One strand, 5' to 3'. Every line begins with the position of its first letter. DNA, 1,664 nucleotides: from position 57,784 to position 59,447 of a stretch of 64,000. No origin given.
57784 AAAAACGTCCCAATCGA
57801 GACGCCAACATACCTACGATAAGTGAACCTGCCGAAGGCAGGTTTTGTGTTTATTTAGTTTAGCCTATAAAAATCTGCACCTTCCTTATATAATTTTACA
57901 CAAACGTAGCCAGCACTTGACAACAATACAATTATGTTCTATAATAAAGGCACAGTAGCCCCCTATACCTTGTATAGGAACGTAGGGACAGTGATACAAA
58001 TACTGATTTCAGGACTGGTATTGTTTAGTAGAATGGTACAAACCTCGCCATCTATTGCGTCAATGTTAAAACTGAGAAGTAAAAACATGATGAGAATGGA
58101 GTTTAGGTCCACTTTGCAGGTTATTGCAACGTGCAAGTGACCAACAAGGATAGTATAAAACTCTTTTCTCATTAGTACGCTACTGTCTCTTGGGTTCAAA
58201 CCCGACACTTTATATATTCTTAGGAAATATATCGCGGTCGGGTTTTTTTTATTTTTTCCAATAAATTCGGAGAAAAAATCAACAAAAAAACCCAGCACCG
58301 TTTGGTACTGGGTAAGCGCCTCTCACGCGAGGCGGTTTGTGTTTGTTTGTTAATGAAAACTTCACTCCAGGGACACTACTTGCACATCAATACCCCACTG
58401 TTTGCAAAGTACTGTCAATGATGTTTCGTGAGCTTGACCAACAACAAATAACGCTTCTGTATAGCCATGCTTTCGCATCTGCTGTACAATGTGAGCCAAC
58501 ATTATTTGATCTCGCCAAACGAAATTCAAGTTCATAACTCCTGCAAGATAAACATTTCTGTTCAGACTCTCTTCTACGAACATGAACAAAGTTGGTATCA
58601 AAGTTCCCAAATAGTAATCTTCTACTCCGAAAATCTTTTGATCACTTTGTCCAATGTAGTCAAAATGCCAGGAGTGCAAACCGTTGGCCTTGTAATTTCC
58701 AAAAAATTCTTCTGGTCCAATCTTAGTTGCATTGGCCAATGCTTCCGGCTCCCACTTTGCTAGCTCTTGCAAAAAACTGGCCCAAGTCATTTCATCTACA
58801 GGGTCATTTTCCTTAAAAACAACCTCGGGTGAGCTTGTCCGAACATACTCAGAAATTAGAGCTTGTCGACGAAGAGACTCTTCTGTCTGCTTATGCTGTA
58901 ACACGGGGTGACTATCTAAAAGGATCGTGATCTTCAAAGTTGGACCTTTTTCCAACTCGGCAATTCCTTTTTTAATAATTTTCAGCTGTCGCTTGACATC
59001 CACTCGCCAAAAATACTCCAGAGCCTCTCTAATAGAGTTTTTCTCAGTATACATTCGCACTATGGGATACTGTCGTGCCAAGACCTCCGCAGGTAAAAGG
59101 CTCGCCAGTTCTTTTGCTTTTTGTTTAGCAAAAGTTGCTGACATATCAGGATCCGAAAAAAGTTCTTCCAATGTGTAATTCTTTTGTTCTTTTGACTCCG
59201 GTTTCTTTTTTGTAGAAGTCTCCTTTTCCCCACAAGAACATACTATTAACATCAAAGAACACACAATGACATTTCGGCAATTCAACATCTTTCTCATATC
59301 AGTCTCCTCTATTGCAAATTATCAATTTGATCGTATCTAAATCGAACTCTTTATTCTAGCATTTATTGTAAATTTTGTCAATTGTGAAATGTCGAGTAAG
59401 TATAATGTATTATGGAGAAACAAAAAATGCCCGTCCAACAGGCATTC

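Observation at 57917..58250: Second promoter/terminator-delimited ncRNA candidate (~300 nt) with a perfect sigma70 promoter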

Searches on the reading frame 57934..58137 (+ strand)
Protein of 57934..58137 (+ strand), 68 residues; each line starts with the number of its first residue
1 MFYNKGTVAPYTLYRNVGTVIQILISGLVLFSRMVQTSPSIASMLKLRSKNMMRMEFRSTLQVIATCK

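Call 40: search_protein_representatives(protein=window:57934-58137:+)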
Query: 68 residues. Proteins with E-value up to 0.001 (for the whole library): 0; up to 1e-10: 0; up to 1e-30: 0. The best 0 are listed.

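Call 43: list_cluster_members(proteins=[P0005, window:57966-58172:-, window:57934-58137:+, window:58033-58137:+, window:57963-58298:-])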
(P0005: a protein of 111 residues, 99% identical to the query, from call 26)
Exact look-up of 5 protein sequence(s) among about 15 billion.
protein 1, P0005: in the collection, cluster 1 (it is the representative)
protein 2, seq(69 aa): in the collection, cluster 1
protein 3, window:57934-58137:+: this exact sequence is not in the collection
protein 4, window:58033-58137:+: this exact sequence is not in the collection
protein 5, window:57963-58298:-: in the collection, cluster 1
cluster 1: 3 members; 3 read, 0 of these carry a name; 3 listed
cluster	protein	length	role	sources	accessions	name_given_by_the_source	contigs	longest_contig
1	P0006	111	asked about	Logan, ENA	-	-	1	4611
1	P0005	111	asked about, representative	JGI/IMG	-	-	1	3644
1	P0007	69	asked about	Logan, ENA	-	-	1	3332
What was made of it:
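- On Generic bacterial small non-coding RNA gene: No transcript-length contigs turned up in the protein-indexed assemblies (call 43).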

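Call 50: find_related_loci(query=window:57934-58137:+, collection=metagenome_contigs, flank=3000)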
Query window:57934-58137:+ (68 aa) in metagenome_contigs; peptide patterns used: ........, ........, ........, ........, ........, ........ (x = any residue, [..] = any of these).
599 stretches matched a pattern, but none encodes a relative of the query by tblastn (E <= 1e-3).

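Call 51: find_related_loci(query=window:57934-58137:+, collection=viral_contigs, flank=3000)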
Query window:57934-58137:+ (68 aa) in viral_contigs; peptide patterns used: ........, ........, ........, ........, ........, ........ (x = any residue, [..] = any of these).
81 stretches matched a pattern, but none encodes a relative of the query by tblastn (E <= 1e-3).
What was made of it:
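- It has 0 hits among 1.84 billion protein representatives (call 40) and none by tblastn-confirmed scans (calls 50, 51). There were 0 homologues in 1.84 billion representatives and none in translated scans (calls 40, 50, 51).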

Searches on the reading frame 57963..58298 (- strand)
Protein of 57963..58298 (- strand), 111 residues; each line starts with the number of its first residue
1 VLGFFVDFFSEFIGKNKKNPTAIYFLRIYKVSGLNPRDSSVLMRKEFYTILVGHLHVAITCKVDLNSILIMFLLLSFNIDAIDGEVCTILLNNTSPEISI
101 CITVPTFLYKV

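Call 26: find_homologous_proteins(query=window:57963-58298:-, max_evalue=10)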
Query window:57963-58298:- (111 aa): 1 proteins with E <= 10 among 1 candidates.
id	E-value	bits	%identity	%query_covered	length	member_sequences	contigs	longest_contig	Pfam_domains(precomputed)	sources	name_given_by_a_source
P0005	1.2e-65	237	99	100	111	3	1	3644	-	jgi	-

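Call 48: find_related_loci(query=window:57963-58298:-, collection=metagenome_contigs, flank=3000)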
Query window:57963-58298:- (111 aa) in metagenome_contigs; peptide patterns used: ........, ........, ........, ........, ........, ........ (x = any residue, [..] = any of these).
430 stretches matched a pattern, but none encodes a relative of the query by tblastn (E <= 1e-3).

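Call 49: find_related_loci(query=window:57963-58298:-, collection=viral_contigs, flank=3000)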
Query window:57963-58298:- (111 aa) in viral_contigs; peptide patterns used: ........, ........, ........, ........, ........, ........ (x = any residue, [..] = any of these).
28 stretches matched a pattern, but none encodes a relative of the query by tblastn (E <= 1e-3).
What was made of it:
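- Tried and rejected: Only identical copies came back (calls 26, 40, 43, 48-51).
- There is no homologue beyond identical copies (calls 26, 43, 48, 49).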

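Call 84: predict_structure(protein=window:57966-58298:-)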
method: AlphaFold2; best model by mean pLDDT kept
length: 111 residues; sequences in the alignment: 1
mean_pLDDT: 42.0   pTM: 0.29
mean pLDDT of the five models: 42.0, 36.7, 34.4, 33.7, 33.1
residues with pLDDT >= 90: 0; 70-90: 0; 50-70: 12; < 50: 99
segments of 3 or more residues with pLDDT < 50: 1-50, 59-61, 73-111
pLDDT, mean of each block of 10 residues (from residue 1): 39 43 43 41 43 49 52 44 38 38 33 31
secondary structure, 60 per line:
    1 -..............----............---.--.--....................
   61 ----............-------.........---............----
elements in order: H2-15 H20-31 H41-60 H65-76 H84-92 H96-107
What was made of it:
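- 57963..58298 (-): Antisense 111-codon ORF (also called as 69 aa in one assembly), judged spurious. The AlphaFold2 model has pLDDT 42 (call 84).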

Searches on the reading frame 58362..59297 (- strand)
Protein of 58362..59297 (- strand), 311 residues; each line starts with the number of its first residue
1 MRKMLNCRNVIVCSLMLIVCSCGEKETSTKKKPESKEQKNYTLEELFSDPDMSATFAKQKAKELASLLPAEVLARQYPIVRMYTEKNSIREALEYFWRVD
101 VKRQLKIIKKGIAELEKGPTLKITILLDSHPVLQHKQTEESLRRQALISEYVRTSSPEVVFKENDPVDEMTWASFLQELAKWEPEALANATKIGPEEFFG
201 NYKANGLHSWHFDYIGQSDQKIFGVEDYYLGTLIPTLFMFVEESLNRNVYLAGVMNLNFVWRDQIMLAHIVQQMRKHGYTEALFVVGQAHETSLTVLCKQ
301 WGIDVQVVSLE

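Call 12: search_protein_families(library=pfam, proteins=[window:58362-59297:-], max_evalue=0.01)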
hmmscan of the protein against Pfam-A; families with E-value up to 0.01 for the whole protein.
window:58362-59297:- (311 aa): 0 families

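Call 13: find_encoding_contigs(protein=window:58362-59297:-, flank=10000, max_places=10)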
Protein window:58362-59297:- (311 aa): 17 contigs read that carry it; 10 places shown.
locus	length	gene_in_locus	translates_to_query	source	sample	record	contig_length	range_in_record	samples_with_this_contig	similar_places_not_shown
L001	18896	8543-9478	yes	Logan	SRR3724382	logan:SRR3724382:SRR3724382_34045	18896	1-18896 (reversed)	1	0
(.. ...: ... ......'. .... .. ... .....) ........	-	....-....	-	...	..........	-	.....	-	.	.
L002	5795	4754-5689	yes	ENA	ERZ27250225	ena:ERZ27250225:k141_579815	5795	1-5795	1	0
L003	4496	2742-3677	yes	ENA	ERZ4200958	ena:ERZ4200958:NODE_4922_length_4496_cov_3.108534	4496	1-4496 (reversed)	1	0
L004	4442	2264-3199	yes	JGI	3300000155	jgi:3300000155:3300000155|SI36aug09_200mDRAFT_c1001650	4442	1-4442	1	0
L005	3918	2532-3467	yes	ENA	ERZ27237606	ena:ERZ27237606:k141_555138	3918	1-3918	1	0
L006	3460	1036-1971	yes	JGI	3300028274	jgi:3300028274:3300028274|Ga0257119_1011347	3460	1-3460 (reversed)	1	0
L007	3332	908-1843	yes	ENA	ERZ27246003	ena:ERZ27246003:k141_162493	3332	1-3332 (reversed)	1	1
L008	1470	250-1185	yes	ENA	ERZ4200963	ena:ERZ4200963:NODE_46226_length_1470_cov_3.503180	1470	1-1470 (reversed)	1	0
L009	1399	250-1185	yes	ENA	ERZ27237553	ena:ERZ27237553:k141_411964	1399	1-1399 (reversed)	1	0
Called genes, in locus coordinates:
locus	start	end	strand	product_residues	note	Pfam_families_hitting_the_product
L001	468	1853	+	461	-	PF04055:Radical_SAM, PF13353:Fer4_12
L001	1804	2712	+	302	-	PF13186:SPASM (faint), PF13353:Fer4_12, PF04055:Radical_SAM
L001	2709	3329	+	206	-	PF03575:Peptidase_S51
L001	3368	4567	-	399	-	PF01411:tRNA-synt_2c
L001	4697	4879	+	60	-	-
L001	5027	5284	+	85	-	PF26092:T4_Y16D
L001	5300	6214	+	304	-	-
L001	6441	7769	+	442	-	PF02689:Herpes_Helicase (faint), PF05970:PIF1, PF13245:AAA_19, PF13604:AAA_30, PF01443:Viral_helicase1 (faint)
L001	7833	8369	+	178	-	PF13238:AAA_18 (weak), PF01202:SKI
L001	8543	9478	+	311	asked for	-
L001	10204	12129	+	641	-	PF13855:LRR_8 (faint), PF14580:LRR_9 (faint), PF23952:LRR_EndoS (faint), PF23211:LRR_LRWD1 (faint), PF12799:LRR_4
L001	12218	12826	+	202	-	-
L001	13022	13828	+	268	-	PF01555:N6_N4_Mtase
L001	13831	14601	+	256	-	PF22515:DUF6996, PF22518:DUF6997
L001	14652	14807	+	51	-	-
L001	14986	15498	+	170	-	-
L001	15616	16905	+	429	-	-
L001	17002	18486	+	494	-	PF11074:DUF2779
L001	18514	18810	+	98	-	-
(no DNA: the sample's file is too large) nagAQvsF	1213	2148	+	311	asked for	-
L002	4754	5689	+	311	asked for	-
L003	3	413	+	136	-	?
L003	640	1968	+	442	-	PF02689:Herpes_Helicase (faint), PF05970:PIF1, PF13245:AAA_19, PF13604:AAA_30, PF01443:Viral_helicase1 (faint)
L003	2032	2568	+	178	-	PF13238:AAA_18 (weak), PF01202:SKI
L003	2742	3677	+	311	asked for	-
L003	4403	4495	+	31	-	?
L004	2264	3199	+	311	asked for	-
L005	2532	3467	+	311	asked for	-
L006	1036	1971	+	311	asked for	-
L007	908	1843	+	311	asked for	-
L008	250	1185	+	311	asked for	-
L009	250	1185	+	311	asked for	-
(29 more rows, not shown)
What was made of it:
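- Gene callers called this ORF in three assemblies (calls 13, 43).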

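Call 18: search_protein_families(library=phrogs, proteins=[window:58362-59297:-], max_evalue=0.001)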
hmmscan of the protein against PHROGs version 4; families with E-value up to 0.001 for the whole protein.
window:58362-59297:- (311 aa): 0 families

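Call 22: find_homologous_proteins(query=window:58362-59297:-)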
Query window:58362-59297:- (311 aa): 1 proteins with E <= 0.001 among 1336 candidates.
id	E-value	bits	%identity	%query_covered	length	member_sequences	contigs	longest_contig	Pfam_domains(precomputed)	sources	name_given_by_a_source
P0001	3.3e-204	695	100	99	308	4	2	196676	-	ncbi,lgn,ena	-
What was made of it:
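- The adjacent 311-aa gene is itself an ORFan (call 22).
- Tried and rejected: The adjacent 311-aa gene is an ORFan (call 22).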

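Call 25: list_cluster_members(proteins=[P0001])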
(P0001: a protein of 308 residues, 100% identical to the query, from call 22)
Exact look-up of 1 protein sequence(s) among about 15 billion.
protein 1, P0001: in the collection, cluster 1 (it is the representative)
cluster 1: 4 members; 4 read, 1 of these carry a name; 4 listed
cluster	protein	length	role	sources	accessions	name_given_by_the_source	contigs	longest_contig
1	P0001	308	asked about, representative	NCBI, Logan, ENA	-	-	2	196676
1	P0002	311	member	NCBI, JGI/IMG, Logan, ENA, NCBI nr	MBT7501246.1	hypothetical protein HN643_06310 [Candidatus Falkowbacteria bacterium] | hypothetical protein | hypothetical protein [Candidatus Falkowbacteria bacterium]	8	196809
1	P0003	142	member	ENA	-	-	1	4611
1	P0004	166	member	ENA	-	-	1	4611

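Call 28: search_protein_families(library=padloc, proteins=[window:58362-59297:-], max_evalue=0.01)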
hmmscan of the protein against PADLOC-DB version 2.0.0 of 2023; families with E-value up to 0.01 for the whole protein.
window:58362-59297:- (311 aa): 0 families
